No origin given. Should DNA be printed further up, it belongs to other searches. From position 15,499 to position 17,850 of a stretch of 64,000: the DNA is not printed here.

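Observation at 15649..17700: Oxidosqualene (sterol-type) cyclase in a bacterium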

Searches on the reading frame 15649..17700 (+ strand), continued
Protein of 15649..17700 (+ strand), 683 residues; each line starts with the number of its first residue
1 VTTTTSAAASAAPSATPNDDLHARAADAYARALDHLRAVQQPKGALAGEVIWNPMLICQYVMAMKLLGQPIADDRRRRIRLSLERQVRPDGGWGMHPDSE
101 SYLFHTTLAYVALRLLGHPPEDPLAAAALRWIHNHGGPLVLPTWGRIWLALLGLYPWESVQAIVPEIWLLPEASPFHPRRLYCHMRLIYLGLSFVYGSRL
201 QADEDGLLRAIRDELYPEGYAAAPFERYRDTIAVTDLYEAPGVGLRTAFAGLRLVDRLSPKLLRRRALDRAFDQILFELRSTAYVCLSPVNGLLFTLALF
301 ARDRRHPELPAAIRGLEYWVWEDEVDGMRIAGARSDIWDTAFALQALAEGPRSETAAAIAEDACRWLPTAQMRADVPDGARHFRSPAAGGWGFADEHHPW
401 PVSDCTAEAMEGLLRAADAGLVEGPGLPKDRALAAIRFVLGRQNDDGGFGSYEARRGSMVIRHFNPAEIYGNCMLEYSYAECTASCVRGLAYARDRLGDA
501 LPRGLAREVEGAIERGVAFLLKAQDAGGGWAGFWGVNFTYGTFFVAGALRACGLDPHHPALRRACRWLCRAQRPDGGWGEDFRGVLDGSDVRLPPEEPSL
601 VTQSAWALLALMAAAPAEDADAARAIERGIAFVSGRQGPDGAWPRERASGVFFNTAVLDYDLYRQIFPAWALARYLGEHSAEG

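Call 39: search_protein_representatives(protein=window:15649-17697:+)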
Query: 683 residues. Proteins with E-value up to 0.001 (for the whole library): 4843; up to 1e-10: 2187; up to 1e-30: 478. The best 150 are listed.
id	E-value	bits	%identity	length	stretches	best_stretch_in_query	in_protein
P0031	6.5e-296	999.7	66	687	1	16-678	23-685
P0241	2.4e-180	617.6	46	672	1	19-676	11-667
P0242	3.2e-173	594.1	44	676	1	5-676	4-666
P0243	1.3e-170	585.5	71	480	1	55-417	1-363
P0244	5.5e-166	570.2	44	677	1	13-675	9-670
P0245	1.1e-165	569.1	47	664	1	27-675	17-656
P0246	1.9e-165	568.4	45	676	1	24-678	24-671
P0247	2.0e-160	551.8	46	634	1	52-676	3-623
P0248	3.7e-154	531.1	46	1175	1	22-674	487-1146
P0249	2.9e-153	528.1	45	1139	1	22-675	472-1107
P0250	1.1e-151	522.9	40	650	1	33-673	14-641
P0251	1.1e-148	513.0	44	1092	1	8-676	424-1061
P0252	1.0e-146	506.5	44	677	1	10-677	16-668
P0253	2.3e-142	492.1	43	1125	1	32-677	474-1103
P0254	4.7e-142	491.1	44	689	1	45-676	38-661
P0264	1.5e-125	436.6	39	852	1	28-674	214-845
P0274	1.5e-116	406.8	38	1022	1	12-677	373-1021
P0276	2.3e-115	402.9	34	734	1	84-675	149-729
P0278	4.7e-115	401.8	35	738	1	55-680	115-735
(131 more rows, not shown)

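Call 40: list_cluster_members(proteins=[P0241, P0242, P0244, P0245, P0246, P0248, P0250, P0252, P0276, P0278])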
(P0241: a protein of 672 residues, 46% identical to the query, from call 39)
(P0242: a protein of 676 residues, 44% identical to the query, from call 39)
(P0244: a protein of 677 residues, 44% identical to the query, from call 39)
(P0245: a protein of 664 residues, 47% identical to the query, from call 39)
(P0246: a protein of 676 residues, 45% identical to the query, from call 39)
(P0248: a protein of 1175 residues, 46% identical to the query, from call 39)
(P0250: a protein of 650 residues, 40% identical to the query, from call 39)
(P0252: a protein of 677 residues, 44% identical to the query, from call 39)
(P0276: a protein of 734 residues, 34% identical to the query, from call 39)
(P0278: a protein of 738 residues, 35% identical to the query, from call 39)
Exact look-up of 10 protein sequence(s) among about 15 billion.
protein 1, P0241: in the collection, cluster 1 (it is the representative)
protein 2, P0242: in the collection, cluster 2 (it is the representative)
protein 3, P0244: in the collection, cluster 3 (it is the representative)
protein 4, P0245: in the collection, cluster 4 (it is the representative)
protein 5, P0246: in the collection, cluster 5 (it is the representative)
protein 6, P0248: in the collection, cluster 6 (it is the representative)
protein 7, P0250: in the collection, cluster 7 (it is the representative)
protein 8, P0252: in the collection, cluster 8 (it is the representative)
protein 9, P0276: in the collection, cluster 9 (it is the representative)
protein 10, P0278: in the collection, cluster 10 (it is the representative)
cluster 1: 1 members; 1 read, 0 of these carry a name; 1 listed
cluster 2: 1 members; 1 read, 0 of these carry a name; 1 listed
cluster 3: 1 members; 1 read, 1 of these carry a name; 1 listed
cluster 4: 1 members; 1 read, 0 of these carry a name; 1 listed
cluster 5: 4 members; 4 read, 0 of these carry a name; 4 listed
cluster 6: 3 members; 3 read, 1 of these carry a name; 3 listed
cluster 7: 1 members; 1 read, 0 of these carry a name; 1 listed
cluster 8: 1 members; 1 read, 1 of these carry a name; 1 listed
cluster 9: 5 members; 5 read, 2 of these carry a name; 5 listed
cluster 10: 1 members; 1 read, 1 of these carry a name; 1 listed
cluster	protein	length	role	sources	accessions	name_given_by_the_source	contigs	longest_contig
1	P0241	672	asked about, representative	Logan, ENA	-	-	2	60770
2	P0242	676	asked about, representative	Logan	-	-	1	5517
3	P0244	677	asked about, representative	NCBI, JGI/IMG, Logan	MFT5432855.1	MAG: lanosterol synthase [Myxococcota bacterium] | lanosterol synthase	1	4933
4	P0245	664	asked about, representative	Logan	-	-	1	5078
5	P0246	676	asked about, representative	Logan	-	-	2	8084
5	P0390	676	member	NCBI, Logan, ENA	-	-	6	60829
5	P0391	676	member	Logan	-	-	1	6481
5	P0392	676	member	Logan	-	-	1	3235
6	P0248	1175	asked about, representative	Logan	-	-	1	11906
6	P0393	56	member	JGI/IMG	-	hypothetical protein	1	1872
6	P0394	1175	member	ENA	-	-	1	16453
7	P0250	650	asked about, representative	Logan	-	-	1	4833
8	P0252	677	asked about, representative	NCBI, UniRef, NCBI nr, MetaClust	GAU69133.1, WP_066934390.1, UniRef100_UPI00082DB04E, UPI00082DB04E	putative squalene--hopene cyclase [Streptomyces sp. NBRC 110611] | prenyltransferase/squalene oxidase repeat-containing protein n=1 Tax=Streptomyces sp. ... | prenyltransferase/squalene oxidase repeat-containing protein [Streptomyces sp. NBRC ...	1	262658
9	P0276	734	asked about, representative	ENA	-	-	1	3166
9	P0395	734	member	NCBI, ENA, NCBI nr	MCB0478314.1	MAG: terpene cyclase/mutase family protein [Crocinitomicaceae bacterium] | terpene cyclase/mutase family protein [Crocinitomicaceae bacterium]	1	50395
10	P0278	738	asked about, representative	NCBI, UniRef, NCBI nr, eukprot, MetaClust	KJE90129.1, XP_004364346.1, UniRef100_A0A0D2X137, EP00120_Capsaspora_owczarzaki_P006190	lss protein [Capsaspora owczarzaki ATCC 30864] | Terpene cyclase/mutase family member n=1 Tax=Capsaspora owczarzaki (strain ATCC 30864) ... | XP_004364346.1 lss protein [Capsaspora owczarzaki ATCC 30864]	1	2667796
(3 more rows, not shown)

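Call 46: search_protein_families(library=ncbifam, proteins=[L003:10001-11977:+, L004:10001-11977:+, L029:10001-12010:+, L038:10001-12103:+, P0244, P0252, P0278, L049:10001-11971:+], max_evalue=1e-30)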
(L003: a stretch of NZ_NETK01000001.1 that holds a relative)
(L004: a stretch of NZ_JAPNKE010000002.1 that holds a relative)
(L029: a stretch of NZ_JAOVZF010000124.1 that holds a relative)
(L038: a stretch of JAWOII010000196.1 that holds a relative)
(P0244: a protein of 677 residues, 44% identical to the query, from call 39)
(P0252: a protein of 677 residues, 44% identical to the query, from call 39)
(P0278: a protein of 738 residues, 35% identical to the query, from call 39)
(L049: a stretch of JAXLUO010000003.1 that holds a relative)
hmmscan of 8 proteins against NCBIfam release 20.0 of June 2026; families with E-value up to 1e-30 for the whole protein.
L003:10001-11977:+ (659 aa): 3 families
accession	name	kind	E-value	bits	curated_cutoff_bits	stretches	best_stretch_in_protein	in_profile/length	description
TIGR03463.1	osq_cycl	subfamily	3e-207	689.8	851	1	21-656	2-633/634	2,3-oxidosqualene cyclase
TIGR01787.1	squalene_cyclas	subfamily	1.4e-148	496.3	322.7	1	17-656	3-619/622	squalene/oxidosqualene cyclases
TIGR01507.1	hopene_cyclase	equivalog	3.1e-83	280.2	431.1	1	13-656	18-632/640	squalene--hopene cyclase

L004:10001-11977:+ (659 aa): 3 families
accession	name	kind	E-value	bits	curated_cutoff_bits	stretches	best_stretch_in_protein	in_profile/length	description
TIGR03463.1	osq_cycl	subfamily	5e-206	685.8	851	1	21-656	2-633/634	2,3-oxidosqualene cyclase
TIGR01787.1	squalene_cyclas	subfamily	1.1e-146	490.1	322.7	1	17-656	3-619/622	squalene/oxidosqualene cyclases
TIGR01507.1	hopene_cyclase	equivalog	3.6e-81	273.4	431.1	1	7-656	11-632/640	squalene--hopene cyclase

L029:10001-12010:+ (670 aa): 3 families
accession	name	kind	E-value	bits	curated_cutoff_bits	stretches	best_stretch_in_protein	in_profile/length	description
TIGR03463.1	osq_cycl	subfamily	1.6e-211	703.9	851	1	25-664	5-634/634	2,3-oxidosqualene cyclase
TIGR01787.1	squalene_cyclas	subfamily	9.4e-142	473.8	322.7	1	18-664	3-620/622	squalene/oxidosqualene cyclases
TIGR01507.1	hopene_cyclase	equivalog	6.9e-77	259.3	431.1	1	9-665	13-634/640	squalene--hopene cyclase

L038:10001-12103:+ (701 aa): 3 families
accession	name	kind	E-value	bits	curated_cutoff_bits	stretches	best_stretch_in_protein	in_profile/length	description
TIGR03463.1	osq_cycl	subfamily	1e-206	688.1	851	1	111-698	59-633/634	2,3-oxidosqualene cyclase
TIGR01787.1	squalene_cyclas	subfamily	7.1e-141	470.9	322.7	1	118-699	70-620/622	squalene/oxidosqualene cyclases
TIGR01507.1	hopene_cyclase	equivalog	3.6e-68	230.5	431.1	1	23-699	17-633/640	squalene--hopene cyclase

P0244 (677 aa): 3 families
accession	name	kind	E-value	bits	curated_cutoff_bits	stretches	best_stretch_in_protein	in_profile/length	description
TIGR03463.1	osq_cycl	subfamily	2e-204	680.5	851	1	29-669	4-633/634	2,3-oxidosqualene cyclase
TIGR01787.1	squalene_cyclas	subfamily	4.8e-144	481.3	322.7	1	21-672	1-622/622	squalene/oxidosqualene cyclases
TIGR01507.1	hopene_cyclase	equivalog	1.1e-73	248.7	431.1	1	13-674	12-637/640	squalene--hopene cyclase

P0252 (677 aa): 3 families
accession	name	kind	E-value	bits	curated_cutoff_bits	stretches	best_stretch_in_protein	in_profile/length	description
TIGR03463.1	osq_cycl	subfamily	3.6e-224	745.7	851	1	40-665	2-633/634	2,3-oxidosqualene cyclase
TIGR01787.1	squalene_cyclas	subfamily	1.4e-144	483.1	322.7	1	36-666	3-620/622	squalene/oxidosqualene cyclases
TIGR01507.1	hopene_cyclase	equivalog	2.5e-86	290.5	431.1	1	23-668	10-635/640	squalene--hopene cyclase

P0278 (738 aa): 3 families
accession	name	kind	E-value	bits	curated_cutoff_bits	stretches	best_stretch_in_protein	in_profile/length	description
TIGR01787.1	squalene_cyclas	subfamily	3.7e-217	722.8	322.7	1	88-732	1-622/622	squalene/oxidosqualene cyclases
TIGR03463.1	osq_cycl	subfamily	1.9e-205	683.9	851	1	96-730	4-634/634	2,3-oxidosqualene cyclase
TIGR01507.1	hopene_cyclase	equivalog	2.2e-66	224.6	431.1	1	84-734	16-637/640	squalene--hopene cyclase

L049:10001-11971:+ (657 aa): 3 families
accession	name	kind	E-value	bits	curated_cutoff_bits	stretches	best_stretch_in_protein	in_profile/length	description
TIGR03463.1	osq_cycl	subfamily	1.6e-210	700.7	851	1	24-657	5-634/634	2,3-oxidosqualene cyclase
TIGR01787.1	squalene_cyclas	subfamily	3.4e-208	693.2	322.7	1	16-657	2-620/622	squalene/oxidosqualene cyclases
TIGR01507.1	hopene_cyclase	equivalog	1.4e-74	251.7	431.1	1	8-657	12-633/640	squalene--hopene cyclase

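Call 48: search_protein_families(library=pfam, proteins=[P0248, P0249, P0251, P0253, P0274, P0264], max_evalue=0.00001)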
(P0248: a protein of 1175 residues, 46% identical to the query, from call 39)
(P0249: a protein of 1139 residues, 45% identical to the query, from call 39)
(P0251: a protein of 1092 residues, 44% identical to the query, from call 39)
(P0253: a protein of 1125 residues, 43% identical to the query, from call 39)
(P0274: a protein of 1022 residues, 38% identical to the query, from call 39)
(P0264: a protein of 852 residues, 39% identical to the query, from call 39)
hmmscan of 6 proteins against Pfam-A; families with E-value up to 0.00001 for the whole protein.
P0248 (1175 aa): 5 families
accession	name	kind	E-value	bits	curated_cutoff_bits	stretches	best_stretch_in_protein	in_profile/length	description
PF13249.12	SQHop_cyclase_N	-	2.8e-53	181.4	26.2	1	496-799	3-290/291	Squalene-hopene cyclase N-terminal domain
PF13243.12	SQHop_cyclase_C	-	9.5e-52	176.4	26.1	1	810-1147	2-317/319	Squalene-hopene cyclase C-terminal domain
PF01494.25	FAD_binding_3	-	1.1e-15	58.2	22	1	7-318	2-315/349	FAD binding domain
PF08491.16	SE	-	5.5e-15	55.6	20.1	1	154-369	2-221/276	Squalene epoxidase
PF00432.27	Prenyltrans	-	3.2e-07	30.5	26.5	0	1023-1115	34-118/304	Prenyltransferase alpha-alpha toroid domain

P0249 (1139 aa): 6 families
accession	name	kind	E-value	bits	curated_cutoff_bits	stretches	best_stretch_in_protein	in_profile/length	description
PF13243.12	SQHop_cyclase_C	-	3.6e-52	177.8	26.1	1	784-1108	2-318/319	Squalene-hopene cyclase C-terminal domain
PF13249.12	SQHop_cyclase_N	-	7.7e-50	170.1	26.2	1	480-773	2-290/291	Squalene-hopene cyclase N-terminal domain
PF01494.25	FAD_binding_3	-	2.7e-23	83.2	22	1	9-308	2-315/349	FAD binding domain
PF08491.16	SE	-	1.6e-21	77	20.1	1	154-352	5-219/276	Squalene epoxidase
PF12831.13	FAD_oxidored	-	5.4e-08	33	27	1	10-165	1-151/416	FAD dependent oxidoreductase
PF01266.30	DAO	-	5.5e-07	29.9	27.9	1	10-54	1-48/353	FAD dependent oxidoreductase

P0251 (1092 aa): 7 families
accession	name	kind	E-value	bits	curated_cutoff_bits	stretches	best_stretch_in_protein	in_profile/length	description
PF13243.12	SQHop_cyclase_C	-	1.2e-62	212.3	26.1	1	746-1061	2-318/319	Squalene-hopene cyclase C-terminal domain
PF13249.12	SQHop_cyclase_N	-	4.4e-50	170.9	26.2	1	442-732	2-287/291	Squalene-hopene cyclase N-terminal domain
PF01494.25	FAD_binding_3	-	1.2e-13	51.5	22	1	3-302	3-315/349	FAD binding domain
PF08491.16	SE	-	1.1e-11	44.7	20.1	1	166-298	22-157/276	Squalene epoxidase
PF07678.20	TED_complement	-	7.7e-07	28.9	22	0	952-1020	115-188/312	A-macroglobulin TED domain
PF00432.27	Prenyltrans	-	3e-06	27.3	26.5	0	816-972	39-169/304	Prenyltransferase alpha-alpha toroid domain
PF01266.30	DAO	-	8.1e-06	26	27.9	1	3-36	1-34/353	FAD dependent oxidoreductase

P0253 (1125 aa): 7 families
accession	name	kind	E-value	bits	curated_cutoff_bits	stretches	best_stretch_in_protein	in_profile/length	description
PF13249.12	SQHop_cyclase_N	-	2.3e-60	204.7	26.2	1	476-766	6-290/291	Squalene-hopene cyclase N-terminal domain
PF13243.12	SQHop_cyclase_C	-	1.8e-51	175.5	26.1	1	777-1102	2-318/319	Squalene-hopene cyclase C-terminal domain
PF08491.16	SE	-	3.1e-25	89.2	20.1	1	155-399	9-260/276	Squalene epoxidase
PF01494.25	FAD_binding_3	-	1.2e-16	61.4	22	1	8-314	3-315/349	FAD binding domain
PF07992.20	Pyr_redox_2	-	7e-07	29.4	26.1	1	8-162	2-114/291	Pyridine nucleotide-disulphide oxidoreductase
PF12831.13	FAD_oxidored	-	3.2e-06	27.1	27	1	9-39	2-32/416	FAD dependent oxidoreductase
PF00432.27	Prenyltrans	-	4.5e-06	26.7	26.5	0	764-885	63-171/304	Prenyltransferase alpha-alpha toroid domain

P0274 (1022 aa): 3 families
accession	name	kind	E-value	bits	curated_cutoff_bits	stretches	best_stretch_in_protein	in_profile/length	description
PF13243.12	SQHop_cyclase_C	-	1.5e-65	221.8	26.1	2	697-1020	4-318/319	Squalene-hopene cyclase C-terminal domain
PF13249.12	SQHop_cyclase_N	-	1.4e-49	169.2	26.2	1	388-644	1-249/291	Squalene-hopene cyclase N-terminal domain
PF00494.24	SQS_PSY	-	5.3e-34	118.6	26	1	29-327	2-259/263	Squalene/phytoene synthase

P0264 (852 aa): 4 families
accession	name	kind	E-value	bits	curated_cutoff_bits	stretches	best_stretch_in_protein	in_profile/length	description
PF13243.12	SQHop_cyclase_C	-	7.1e-63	213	26.1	1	521-845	2-316/319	Squalene-hopene cyclase C-terminal domain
PF13249.12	SQHop_cyclase_N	-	5.7e-56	190.3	26.2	1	215-460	1-238/291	Squalene-hopene cyclase N-terminal domain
PF00432.27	Prenyltrans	-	2e-08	34.5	26.5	0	597-810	33-211/304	Prenyltransferase alpha-alpha toroid domain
PF07678.20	TED_complement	-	3.5e-06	26.8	22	0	683-809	57-191/312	A-macroglobulin TED domain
